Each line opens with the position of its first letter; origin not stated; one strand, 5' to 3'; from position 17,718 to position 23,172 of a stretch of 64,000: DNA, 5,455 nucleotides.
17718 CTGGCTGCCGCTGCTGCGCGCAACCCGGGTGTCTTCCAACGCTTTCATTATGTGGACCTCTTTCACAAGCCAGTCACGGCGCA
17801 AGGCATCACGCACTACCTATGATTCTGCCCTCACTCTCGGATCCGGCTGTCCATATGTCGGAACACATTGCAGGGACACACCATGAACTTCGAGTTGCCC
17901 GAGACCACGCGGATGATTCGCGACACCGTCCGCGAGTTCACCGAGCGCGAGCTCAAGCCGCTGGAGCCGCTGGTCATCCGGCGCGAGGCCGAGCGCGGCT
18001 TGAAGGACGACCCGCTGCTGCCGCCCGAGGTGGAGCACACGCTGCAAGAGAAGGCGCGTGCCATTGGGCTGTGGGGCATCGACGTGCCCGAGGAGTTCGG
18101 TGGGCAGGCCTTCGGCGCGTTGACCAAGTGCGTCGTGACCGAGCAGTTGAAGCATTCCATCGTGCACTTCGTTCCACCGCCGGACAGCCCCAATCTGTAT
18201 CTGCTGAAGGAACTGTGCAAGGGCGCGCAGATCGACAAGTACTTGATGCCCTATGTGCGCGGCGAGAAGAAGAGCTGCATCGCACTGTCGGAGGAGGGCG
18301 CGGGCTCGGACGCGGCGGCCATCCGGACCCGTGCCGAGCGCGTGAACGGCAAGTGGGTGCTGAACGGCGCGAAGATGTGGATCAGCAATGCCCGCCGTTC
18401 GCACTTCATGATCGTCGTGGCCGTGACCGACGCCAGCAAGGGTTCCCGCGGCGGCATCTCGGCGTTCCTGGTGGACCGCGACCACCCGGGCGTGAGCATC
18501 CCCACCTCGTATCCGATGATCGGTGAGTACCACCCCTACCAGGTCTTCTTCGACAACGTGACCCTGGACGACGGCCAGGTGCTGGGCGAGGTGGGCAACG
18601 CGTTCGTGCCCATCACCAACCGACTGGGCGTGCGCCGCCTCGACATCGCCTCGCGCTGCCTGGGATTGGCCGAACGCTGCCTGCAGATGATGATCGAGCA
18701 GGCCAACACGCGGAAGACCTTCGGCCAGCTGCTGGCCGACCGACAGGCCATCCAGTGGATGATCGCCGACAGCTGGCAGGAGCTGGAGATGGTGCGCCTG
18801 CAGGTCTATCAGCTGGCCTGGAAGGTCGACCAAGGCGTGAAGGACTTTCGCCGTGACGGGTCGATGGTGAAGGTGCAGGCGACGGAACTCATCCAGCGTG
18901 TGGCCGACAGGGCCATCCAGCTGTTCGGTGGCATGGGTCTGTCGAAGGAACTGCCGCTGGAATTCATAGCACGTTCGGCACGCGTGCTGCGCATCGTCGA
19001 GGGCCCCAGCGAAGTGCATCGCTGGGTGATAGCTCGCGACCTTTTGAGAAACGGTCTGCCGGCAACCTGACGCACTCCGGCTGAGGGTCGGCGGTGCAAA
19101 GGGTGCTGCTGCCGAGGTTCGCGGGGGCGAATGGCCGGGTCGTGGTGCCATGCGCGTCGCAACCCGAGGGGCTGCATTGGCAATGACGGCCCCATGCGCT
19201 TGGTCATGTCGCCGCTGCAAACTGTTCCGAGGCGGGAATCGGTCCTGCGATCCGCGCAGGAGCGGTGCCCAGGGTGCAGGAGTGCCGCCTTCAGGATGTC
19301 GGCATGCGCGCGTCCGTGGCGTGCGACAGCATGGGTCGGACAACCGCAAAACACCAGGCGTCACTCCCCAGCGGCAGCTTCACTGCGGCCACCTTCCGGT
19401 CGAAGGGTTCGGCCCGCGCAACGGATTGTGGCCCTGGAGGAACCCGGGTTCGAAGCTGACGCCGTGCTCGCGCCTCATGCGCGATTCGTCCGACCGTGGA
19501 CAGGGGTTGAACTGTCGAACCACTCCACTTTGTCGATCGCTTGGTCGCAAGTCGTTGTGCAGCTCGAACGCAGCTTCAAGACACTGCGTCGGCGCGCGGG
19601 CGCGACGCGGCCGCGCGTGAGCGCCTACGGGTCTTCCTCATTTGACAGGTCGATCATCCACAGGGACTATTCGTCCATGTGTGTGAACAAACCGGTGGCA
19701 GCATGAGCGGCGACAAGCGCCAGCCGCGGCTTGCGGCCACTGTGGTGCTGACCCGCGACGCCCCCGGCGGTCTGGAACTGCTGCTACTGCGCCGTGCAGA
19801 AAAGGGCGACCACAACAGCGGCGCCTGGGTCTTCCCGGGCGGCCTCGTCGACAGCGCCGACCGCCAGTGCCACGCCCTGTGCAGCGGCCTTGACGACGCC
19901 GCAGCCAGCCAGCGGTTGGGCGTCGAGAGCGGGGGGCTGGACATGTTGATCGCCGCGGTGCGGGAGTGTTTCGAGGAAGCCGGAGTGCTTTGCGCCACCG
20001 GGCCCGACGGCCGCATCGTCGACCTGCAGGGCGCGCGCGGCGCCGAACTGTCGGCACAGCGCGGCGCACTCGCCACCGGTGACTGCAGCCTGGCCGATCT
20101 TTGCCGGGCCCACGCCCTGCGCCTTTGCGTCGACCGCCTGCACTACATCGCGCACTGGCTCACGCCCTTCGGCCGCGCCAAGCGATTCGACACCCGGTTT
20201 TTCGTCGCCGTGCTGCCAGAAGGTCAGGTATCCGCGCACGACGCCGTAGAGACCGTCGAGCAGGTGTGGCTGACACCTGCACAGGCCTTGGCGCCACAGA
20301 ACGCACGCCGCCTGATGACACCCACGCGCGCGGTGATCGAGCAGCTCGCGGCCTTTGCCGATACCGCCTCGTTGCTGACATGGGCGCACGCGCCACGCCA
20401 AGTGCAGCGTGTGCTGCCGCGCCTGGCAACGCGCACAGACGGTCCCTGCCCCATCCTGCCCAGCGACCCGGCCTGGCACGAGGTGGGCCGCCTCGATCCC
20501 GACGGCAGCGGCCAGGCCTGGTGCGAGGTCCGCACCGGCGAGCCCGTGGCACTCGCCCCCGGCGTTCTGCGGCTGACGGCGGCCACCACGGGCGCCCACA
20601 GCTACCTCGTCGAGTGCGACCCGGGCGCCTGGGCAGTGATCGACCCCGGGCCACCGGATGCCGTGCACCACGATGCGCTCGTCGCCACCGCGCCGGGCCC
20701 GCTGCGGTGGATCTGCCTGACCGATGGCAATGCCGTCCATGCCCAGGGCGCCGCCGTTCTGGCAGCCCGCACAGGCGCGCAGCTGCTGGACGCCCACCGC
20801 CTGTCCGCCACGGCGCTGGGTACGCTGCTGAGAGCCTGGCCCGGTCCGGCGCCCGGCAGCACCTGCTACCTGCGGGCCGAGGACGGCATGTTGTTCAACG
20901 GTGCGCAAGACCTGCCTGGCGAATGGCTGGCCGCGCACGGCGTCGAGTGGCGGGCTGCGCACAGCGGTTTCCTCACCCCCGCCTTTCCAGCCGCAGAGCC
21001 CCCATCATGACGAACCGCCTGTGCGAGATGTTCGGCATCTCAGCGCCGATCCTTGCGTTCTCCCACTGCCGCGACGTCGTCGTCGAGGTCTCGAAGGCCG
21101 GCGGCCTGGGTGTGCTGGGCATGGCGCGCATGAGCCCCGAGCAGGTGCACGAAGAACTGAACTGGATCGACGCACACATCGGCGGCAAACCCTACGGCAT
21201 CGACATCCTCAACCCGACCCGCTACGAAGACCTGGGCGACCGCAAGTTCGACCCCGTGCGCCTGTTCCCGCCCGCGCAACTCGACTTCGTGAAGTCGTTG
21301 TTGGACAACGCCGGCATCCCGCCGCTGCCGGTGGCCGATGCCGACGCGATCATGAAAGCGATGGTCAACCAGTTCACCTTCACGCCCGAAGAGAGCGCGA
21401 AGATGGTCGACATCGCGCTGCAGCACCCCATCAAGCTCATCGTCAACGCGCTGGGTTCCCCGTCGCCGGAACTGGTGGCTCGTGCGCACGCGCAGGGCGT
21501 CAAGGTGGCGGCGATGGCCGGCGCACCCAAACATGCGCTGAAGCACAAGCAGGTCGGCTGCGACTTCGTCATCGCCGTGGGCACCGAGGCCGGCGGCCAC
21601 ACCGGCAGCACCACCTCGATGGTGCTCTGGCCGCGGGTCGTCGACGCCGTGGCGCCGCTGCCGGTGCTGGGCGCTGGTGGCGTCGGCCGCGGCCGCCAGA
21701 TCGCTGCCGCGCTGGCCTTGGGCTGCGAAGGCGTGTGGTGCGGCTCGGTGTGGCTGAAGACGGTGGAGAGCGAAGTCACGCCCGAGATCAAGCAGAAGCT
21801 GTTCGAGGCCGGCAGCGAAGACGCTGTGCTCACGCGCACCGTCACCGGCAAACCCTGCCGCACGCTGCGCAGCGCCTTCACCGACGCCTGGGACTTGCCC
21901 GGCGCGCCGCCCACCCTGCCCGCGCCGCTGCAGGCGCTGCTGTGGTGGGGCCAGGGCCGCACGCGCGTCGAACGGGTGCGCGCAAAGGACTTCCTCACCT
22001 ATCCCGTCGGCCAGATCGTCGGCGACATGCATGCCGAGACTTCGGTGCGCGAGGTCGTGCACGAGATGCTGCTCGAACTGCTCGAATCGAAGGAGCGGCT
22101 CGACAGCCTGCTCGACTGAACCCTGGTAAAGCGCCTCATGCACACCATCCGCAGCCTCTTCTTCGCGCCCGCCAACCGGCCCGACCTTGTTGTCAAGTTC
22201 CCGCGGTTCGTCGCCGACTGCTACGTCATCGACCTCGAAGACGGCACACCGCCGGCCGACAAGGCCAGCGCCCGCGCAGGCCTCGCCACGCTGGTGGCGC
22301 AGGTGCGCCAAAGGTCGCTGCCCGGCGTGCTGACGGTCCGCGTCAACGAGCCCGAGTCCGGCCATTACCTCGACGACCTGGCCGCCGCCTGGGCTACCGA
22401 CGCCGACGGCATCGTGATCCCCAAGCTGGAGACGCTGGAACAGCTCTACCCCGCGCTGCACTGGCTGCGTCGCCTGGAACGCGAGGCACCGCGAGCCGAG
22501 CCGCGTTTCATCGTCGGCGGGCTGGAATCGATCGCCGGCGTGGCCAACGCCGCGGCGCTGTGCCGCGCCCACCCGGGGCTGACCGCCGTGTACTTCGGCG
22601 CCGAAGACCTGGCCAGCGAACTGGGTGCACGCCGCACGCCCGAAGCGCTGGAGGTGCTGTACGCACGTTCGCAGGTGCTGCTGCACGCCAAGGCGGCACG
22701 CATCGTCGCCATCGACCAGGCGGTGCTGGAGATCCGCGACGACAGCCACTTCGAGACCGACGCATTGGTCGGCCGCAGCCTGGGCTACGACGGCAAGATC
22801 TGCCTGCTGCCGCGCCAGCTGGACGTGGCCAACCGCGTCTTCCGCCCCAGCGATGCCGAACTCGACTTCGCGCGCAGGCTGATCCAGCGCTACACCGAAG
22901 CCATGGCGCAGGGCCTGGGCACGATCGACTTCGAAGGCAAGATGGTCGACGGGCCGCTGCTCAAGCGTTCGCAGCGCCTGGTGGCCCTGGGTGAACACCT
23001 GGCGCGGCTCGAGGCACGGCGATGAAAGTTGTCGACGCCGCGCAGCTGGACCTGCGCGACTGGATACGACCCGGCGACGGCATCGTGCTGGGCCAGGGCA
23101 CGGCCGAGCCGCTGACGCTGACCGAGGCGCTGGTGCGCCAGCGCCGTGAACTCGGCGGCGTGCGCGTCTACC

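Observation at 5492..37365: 32-kb acyl-CoA catabolic region run on CoA-transferases, with no ligase or oxygenase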

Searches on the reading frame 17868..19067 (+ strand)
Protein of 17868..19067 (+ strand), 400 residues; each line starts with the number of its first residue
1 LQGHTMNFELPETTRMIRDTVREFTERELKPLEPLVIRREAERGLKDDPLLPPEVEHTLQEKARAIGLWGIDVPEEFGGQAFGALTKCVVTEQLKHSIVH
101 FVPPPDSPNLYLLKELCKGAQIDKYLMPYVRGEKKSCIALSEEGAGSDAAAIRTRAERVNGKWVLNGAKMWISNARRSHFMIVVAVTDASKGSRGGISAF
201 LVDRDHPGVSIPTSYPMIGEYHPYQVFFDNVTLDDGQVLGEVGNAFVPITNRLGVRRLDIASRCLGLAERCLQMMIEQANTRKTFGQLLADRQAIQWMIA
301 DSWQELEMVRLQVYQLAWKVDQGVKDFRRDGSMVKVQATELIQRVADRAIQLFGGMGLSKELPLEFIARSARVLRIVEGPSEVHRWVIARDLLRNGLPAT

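Call 6: search_protein_families(library=pfam, proteins=[window:17868-19067:+])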
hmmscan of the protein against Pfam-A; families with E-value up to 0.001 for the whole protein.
window:17868-19067:+ (400 aa): 4 families
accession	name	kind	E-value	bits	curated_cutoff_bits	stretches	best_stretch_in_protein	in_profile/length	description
PF00441.29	Acyl-CoA_dh_1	-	5.5e-42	143.9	22.4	1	249-392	7-149/150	Acyl-CoA dehydrogenase, C-terminal domain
PF02770.24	Acyl-CoA_dh_M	-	9.7e-23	80.6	33.3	1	137-220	1-84/97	Acyl-CoA dehydrogenase, middle domain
PF08028.16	Acyl-CoA_dh_2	-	5.5e-14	53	22.7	1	260-375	3-127/134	Acyl-CoA dehydrogenase, C-terminal domain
PF02771.21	Acyl-CoA_dh_N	-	3.8e-13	50.2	22.9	1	12-133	2-113/113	Acyl-CoA dehydrogenase, N-terminal domain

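Call 30: search_protein_families(library=ncbifam, proteins=[window:17883-19067:+], max_evalue=1e-10)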
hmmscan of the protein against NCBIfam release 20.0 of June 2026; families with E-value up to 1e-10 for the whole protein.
window:17883-19067:+ (395 aa): 16 families
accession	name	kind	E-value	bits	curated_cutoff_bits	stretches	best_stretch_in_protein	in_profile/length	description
NF042972.1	AcrlCoAredClosAcrC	equivalog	1.7e-63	214.6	640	1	1-388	1-377/378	acryloyl-CoA reductase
NF045552.1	GlutCoADH_Des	equivalog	8.8e-56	189.7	470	1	1-388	1-380/387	glutaryl-CoA dehydrogenase Acd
NF008997.0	PRK12341.1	equivalog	1e-50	172.9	537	1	1-389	1-378/382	acyl-CoA dehydrogenase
NF058590.1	AcCoDHFadEBacil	equivalog_domain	2.5e-50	171.6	600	1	5-392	21-415/586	acyl-CoA dehydrogenase FadE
NF043006.1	CyhCrbnylCoADH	equivalog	5.3e-48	163.9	650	1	60-388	46-376/380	cyclohexane-1-carbonyl-CoA dehydrogenase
NF042439.1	SulpropCoADesulf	equivalog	1.2e-46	159.2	600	1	57-393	32-376/379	3-sulfinopropanoyl-CoA desulfinase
NF053553.1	prodigi_MBC_PigA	equivalog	5.4e-42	144.3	500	1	49-387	36-379/381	prodigiosin MBC biosynthesis dehydrogenase PigA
NF045652.1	ProlPCPDhRedW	equivalog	1.9e-39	135.6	650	1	56-387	38-373/376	L-prolyl-[peptidyl-carrier protein] dehydrogenase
TIGR03207.1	cyc_hxne_CoA_dh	equivalog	2.3e-38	131.9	575.35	1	53-386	36-370/372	cyclohexanecarboxyl-CoA dehydrogenase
NF002885.1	PRK03354.1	equivalog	2.6e-36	125.5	540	1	61-389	49-375/378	crotonobetainyl-CoA dehydrogenase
TIGR03203.1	pimD_small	equivalog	3.2e-23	82.4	652.7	1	56-360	44-349/378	pimeloyl-CoA dehydrogenase small subunit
NF052270.1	Staph_DH_FadE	equivalog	1e-22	80.5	600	1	115-387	124-393/400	acyl-CoA dehydrogenase FadE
TIGR03204.1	pimC_large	equivalog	4.9e-20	71.8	623.85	1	68-349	59-340/395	pimeloyl-CoA dehydrogenase large subunit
NF037942.1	ac_ACP_DH_MbtN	equivalog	3.2e-18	65.6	700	1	112-383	92-361/376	mycobactin biosynthesis acyl-ACP dehydrogenase MbtN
NF007000.1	PRK09463.1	subfamily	1.6e-13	49.9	600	1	46-355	74-400/726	acyl-CoA dehydrogenase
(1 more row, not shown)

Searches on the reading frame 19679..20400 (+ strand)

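Call 8: search_protein_families(library=pfam, proteins=[window:19679-20400:+])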
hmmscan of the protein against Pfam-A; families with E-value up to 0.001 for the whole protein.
window:19679-20400:+ (240 aa): 1 family
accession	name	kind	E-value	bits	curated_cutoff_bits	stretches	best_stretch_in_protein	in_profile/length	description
PF00293.34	NUDIX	-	2.6e-11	44.1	21.1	1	17-60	3-41/134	NUDIX domain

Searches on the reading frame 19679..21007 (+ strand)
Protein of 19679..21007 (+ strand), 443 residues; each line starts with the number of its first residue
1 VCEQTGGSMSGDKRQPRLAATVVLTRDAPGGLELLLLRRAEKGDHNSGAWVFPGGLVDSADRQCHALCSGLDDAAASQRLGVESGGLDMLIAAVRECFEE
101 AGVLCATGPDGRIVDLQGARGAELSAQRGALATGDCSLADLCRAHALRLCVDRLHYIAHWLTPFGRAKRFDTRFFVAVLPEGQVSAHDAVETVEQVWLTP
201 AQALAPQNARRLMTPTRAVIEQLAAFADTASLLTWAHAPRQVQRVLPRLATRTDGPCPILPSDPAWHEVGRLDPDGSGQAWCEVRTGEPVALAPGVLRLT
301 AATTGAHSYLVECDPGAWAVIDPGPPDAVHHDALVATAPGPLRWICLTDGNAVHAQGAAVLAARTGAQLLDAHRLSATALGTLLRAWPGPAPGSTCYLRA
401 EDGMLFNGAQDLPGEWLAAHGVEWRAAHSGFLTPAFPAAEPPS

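Call 6: search_protein_families(library=pfam, proteins=[window:19679-21007:+])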
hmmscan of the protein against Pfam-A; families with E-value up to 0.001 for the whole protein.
window:19679-21007:+ (443 aa): 1 family
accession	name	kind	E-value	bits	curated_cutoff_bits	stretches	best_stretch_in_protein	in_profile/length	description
PF00293.34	NUDIX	-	3.1e-10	40.6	21.1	1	17-104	3-59/134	NUDIX domain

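Call 31: search_protein_families(library=ncbifam, proteins=[window:19703-21007:+], max_evalue=1e-10)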
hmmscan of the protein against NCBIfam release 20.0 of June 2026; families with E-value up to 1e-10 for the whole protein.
window:19703-21007:+ (435 aa): 0 families

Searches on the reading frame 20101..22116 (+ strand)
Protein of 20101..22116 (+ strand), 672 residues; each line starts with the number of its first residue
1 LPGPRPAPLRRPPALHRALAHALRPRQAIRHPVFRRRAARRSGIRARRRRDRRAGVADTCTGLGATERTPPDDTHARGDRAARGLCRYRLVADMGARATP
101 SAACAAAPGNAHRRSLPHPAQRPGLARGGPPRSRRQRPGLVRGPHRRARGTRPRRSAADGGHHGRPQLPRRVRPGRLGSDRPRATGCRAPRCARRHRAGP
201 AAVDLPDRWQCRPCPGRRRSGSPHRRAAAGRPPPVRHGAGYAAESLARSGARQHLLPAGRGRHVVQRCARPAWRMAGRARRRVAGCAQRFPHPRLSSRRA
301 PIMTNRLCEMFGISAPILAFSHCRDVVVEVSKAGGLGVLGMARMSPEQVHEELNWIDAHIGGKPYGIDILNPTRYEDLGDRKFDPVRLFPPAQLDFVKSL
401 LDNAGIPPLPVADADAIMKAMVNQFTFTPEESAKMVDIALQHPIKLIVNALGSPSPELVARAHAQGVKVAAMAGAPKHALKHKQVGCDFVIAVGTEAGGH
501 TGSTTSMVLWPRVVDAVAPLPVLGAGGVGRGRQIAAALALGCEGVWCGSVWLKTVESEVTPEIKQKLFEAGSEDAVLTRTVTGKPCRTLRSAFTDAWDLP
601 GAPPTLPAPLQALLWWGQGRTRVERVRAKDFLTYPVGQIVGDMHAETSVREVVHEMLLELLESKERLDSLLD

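Call 6: search_protein_families(library=pfam, proteins=[window:20101-22116:+])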
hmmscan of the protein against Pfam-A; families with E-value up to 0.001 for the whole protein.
window:20101-22116:+ (672 aa): 3 families
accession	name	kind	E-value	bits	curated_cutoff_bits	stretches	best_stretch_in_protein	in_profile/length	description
PF03060.21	NMO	-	2e-42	146.2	28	1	315-657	16-329/331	Nitronate monooxygenase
PF01070.24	FMN_dh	-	3.9e-05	23.3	24.9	1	479-552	232-306/350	FMN-dependent dehydrogenase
PF05690.20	ThiG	-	0.00077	19.3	23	0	476-547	134-203/247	Thiazole biosynthesis protein ThiG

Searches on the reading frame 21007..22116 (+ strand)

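Call 31: search_protein_families(library=ncbifam, proteins=[window:21007-22116:+], max_evalue=1e-10)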
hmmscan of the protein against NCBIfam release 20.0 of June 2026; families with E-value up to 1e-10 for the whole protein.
window:21007-22116:+ (370 aa): 1 family
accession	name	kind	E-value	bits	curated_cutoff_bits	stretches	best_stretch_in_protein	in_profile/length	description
TIGR03151.1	enACPred_II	equivalog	8.3e-42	143.5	453.1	1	131-360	77-302/307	enoyl-[acyl-carrier-protein] reductase FabK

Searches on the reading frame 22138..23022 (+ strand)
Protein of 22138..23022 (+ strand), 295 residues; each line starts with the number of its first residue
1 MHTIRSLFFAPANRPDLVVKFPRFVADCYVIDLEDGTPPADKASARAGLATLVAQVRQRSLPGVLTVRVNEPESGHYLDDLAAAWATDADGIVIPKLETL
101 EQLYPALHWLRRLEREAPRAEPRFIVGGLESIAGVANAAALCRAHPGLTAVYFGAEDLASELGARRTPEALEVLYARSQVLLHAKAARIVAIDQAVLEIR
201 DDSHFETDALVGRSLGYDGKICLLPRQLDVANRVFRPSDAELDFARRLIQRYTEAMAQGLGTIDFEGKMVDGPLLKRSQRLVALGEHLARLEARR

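Call 6: search_protein_families(library=pfam, proteins=[window:22138-23022:+])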
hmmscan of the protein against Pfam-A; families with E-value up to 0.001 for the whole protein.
window:22138-23022:+ (295 aa): 2 families
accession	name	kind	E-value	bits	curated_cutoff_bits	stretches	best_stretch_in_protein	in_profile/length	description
PF03328.21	HpcH_HpaI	-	4.4e-42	144.3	25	1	5-223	1-219/221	HpcH/HpaI aldolase/citrate lyase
PF15617.12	C-C_Bond_Lyase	-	1.2e-05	25.1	28.4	1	9-255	12-288/320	C-C_Bond_Lyase of the TIM-Barrel fold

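Call 31: search_protein_families(library=ncbifam, proteins=[window:22138-23022:+], max_evalue=1e-10)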
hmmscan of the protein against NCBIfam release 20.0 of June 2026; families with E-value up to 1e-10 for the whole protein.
window:22138-23022:+ (295 aa): 3 families
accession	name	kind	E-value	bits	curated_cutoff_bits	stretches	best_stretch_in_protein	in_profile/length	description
TIGR01588.1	citE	equivalog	3.2e-51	174.1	443.4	1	5-285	4-283/288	citrate (pro-3S)-lyase subunit beta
NF038242.1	RipC_Ccl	equivalog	3.3e-40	138.3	375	1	4-282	1-265/268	itaconate degradation C-C-lyase RipC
NF041626.1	malyCoAlyase_Halo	equivalog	3.9e-18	65.5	500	1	27-282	35-310/340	L-malyl-CoA/beta-methylmalyl-CoA lyase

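Call 45: search_solved_structures(query=window:22138-23022:+, max_evalue=1e-15)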
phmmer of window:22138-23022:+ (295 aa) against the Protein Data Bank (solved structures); distinct sequences matched with E-value up to 1e-15: 11.
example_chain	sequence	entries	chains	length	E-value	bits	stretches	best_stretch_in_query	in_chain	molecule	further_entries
1sgj_A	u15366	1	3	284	5.9e-51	176.9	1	4-282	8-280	citrate lyase, beta subunit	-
5vxc_A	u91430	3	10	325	1.2e-32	116.9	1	5-287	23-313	Citrate lyase subunit beta-like protein, mitochondrial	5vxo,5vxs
3qll_A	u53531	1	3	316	1e-25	94.1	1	4-282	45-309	Citrate lyase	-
4l9y_A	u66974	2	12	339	2e-25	93.1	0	6-167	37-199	Malyl-CoA lyase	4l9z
5ugr_A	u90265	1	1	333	1.8e-23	86.7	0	160-285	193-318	Malyl-CoA lyase/beta-methylmalyl-CoA lyase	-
8khl_A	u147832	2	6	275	2.7e-22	82.9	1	3-283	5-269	Probable acyl-CoA lyase beta chain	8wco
9nzb_A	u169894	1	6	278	2.8e-22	82.8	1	3-283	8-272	Acyl-CoA lyase beta chain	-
6aq4_A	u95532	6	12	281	9.3e-22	81.1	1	8-282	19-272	Citrate lyase subunit beta-like protein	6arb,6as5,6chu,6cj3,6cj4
1z6k_A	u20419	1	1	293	9.9e-22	81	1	8-282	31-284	Citrate Lyase beta subunit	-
1u5h_A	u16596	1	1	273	4.5e-18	69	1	8-282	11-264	citE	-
1u5v_A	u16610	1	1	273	5.2e-18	68.8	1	8-282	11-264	citE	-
